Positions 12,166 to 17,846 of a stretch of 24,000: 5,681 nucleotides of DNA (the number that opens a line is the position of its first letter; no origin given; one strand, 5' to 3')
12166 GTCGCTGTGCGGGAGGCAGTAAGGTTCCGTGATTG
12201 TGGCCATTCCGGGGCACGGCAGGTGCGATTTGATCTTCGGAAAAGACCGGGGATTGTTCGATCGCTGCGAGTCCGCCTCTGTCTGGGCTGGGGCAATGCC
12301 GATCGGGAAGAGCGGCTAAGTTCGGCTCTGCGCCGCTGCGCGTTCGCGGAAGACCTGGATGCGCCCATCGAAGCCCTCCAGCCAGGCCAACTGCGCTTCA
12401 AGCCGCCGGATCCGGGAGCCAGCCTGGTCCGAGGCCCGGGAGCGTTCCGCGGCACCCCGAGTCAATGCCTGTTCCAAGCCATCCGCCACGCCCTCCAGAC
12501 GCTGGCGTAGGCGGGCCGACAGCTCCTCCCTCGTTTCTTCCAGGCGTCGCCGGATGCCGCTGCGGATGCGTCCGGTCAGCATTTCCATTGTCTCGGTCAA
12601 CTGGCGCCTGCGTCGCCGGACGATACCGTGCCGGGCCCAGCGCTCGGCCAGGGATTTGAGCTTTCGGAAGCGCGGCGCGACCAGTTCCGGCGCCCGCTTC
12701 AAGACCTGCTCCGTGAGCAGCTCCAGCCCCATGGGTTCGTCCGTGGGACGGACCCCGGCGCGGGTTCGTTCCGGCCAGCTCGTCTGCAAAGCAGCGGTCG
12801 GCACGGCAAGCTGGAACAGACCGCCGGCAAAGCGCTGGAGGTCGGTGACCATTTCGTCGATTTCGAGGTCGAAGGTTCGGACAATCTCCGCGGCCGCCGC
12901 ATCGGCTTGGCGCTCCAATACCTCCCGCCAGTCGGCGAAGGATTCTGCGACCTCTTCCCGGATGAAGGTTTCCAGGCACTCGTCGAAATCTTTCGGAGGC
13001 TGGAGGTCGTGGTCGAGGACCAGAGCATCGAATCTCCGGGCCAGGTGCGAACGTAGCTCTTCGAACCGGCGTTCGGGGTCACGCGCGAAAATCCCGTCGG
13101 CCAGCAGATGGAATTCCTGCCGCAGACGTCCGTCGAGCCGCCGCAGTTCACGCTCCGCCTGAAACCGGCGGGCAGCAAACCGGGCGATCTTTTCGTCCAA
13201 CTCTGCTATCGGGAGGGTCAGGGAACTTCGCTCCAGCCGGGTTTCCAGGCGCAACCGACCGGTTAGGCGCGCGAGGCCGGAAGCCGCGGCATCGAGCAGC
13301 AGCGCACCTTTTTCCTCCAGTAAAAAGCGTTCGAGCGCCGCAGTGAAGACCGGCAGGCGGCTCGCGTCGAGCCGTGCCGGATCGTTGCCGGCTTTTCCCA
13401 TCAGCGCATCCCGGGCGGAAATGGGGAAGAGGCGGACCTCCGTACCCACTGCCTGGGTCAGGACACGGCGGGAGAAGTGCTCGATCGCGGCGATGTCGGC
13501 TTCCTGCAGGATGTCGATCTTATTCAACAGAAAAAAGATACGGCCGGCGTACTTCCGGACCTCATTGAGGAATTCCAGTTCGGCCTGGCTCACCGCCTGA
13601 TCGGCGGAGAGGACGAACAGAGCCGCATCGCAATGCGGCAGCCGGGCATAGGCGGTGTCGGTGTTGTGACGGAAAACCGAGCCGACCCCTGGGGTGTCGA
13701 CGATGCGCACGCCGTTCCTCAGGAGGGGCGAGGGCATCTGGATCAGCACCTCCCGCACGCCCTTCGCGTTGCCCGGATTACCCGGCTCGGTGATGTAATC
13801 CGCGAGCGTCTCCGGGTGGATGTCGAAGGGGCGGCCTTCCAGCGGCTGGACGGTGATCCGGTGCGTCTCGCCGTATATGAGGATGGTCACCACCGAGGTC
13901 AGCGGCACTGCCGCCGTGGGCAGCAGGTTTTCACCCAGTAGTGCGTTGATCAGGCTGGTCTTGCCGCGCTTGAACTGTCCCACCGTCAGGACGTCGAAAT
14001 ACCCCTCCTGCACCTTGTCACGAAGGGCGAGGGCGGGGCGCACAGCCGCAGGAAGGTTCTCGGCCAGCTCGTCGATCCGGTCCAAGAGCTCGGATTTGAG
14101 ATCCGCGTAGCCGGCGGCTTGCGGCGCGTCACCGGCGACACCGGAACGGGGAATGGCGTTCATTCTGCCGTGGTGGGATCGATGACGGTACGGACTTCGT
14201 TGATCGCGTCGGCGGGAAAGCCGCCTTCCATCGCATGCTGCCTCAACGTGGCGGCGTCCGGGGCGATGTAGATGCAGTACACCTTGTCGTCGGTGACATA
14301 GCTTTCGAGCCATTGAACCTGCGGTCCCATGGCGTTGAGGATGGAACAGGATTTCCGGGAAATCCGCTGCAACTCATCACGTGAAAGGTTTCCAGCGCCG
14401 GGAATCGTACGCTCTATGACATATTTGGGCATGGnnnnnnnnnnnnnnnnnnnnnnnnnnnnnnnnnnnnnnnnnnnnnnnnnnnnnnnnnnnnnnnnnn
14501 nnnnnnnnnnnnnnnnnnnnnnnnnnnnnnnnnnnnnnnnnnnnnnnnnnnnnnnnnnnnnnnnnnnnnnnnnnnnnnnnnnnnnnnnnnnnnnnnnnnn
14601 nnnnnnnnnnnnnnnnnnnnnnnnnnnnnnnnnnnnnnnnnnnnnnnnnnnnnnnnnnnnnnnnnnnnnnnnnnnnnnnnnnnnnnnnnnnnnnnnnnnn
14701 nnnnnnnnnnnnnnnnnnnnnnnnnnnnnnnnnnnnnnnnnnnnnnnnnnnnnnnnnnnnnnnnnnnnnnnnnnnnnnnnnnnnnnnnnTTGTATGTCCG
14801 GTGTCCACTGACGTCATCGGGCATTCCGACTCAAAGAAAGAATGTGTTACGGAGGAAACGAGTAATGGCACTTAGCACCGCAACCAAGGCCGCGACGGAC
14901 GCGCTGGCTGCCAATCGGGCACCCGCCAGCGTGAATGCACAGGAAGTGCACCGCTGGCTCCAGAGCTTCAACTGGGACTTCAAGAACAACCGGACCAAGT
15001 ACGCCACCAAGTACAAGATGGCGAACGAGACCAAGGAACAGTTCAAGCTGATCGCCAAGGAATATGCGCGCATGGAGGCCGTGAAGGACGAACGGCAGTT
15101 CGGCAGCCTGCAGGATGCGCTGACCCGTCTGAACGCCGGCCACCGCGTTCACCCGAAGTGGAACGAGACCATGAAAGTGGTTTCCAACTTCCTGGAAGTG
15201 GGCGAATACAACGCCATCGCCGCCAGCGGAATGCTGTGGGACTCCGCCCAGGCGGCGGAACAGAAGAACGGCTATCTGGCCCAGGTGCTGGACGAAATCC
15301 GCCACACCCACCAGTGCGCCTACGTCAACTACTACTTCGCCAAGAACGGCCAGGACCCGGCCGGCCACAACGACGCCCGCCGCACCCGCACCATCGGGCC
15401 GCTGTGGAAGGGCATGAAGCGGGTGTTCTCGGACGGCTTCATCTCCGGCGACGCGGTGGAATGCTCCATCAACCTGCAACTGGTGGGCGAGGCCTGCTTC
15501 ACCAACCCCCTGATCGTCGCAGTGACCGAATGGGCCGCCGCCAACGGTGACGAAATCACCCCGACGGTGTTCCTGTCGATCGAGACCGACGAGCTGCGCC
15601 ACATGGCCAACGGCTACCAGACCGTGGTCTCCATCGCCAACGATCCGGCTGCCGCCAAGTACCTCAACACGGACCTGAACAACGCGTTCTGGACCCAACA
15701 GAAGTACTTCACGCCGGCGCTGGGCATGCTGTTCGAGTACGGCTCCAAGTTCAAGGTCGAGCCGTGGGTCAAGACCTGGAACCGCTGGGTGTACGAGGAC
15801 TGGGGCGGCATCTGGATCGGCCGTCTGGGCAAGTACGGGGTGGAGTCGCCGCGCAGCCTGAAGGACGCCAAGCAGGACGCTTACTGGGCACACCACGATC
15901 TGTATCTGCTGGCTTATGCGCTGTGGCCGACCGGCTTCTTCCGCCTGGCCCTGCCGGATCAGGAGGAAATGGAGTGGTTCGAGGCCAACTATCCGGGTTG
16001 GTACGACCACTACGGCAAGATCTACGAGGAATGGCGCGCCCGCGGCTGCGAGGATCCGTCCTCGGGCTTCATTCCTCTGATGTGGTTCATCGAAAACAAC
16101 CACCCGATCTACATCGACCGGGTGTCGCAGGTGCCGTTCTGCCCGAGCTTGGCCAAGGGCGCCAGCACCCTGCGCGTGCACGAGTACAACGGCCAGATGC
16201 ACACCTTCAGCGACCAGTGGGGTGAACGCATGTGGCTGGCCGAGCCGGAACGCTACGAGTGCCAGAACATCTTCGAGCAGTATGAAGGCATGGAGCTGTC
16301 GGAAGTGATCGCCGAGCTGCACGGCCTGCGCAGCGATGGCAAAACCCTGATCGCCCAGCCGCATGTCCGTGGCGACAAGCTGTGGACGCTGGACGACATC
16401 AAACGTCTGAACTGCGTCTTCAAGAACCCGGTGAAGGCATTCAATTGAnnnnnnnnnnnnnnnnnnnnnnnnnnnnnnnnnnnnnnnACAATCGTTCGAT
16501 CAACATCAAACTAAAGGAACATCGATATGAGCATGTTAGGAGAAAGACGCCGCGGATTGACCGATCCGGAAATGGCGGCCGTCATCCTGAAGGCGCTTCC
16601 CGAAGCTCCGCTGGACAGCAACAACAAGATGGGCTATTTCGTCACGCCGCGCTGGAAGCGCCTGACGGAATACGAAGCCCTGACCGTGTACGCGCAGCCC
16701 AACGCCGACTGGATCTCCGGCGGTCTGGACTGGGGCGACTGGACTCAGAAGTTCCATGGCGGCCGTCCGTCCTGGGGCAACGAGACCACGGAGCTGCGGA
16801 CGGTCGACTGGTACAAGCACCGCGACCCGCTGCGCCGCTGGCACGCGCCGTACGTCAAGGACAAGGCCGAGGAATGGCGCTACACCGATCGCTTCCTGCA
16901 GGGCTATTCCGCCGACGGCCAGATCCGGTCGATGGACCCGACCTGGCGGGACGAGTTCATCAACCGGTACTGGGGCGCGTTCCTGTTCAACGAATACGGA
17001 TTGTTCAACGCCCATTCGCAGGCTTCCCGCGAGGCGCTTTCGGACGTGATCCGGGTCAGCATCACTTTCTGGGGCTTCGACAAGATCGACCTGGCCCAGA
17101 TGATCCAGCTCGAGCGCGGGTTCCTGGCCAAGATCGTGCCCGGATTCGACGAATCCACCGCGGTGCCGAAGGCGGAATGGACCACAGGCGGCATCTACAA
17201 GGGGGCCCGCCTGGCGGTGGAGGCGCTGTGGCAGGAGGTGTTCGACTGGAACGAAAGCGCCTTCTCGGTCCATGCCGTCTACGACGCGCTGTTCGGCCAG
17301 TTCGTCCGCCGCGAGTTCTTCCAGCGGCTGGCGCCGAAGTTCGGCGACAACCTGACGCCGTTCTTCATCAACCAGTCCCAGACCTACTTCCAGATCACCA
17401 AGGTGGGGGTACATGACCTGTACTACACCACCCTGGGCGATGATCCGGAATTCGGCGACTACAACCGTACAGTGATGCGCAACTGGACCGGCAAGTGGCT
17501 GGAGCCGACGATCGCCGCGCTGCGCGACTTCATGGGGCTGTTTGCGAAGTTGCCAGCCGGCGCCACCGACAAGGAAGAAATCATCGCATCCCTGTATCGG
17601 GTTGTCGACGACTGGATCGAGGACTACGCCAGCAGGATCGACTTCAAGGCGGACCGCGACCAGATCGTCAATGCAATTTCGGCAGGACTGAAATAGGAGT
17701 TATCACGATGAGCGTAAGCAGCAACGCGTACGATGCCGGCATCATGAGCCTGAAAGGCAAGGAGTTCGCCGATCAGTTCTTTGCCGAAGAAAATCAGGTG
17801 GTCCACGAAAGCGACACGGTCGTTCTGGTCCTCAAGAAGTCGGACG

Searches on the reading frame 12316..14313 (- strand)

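Call 8: search_protein_families(library=pfam, proteins=[window:12316-14313:-])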
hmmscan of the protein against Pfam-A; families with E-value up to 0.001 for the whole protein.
window:12316-14313:- (665 aa): 3 families
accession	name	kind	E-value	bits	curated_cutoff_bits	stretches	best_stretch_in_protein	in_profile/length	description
PF00350.29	Dynamin_N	-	2e-24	86.9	27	1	108-265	1-167/168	Dynamin family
PF00009.33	GTP_EFTU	-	3.9e-09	36.8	26.5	1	201-303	70-172/188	Elongation factor Tu GTP binding domain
PF01926.29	MMR_HSR1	-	1.7e-07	31.8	21.9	1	108-265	2-113/113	50S ribosome-binding GTPase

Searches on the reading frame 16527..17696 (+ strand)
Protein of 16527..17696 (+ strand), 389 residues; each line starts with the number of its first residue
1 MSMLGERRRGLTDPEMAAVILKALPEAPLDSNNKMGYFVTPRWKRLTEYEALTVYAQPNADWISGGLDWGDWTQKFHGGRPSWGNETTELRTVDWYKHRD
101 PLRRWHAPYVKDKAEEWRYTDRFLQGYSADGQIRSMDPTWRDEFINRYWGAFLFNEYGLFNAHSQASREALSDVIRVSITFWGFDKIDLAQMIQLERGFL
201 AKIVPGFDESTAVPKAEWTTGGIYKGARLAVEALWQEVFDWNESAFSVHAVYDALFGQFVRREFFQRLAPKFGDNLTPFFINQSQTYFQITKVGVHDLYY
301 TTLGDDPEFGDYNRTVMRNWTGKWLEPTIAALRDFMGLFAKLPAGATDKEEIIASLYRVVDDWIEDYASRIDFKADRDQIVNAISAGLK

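Call 37: search_protein_families(library=pfam, proteins=[window:16527-17696:+])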
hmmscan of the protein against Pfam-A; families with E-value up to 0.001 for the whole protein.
window:16527-17696:+ (389 aa): 1 family
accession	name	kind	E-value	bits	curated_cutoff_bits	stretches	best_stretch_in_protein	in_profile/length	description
PF02332.24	Phenol_Hydrox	-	6e-57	193.3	24.4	1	72-305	1-229/230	Methane/Phenol/Alkene Hydroxylase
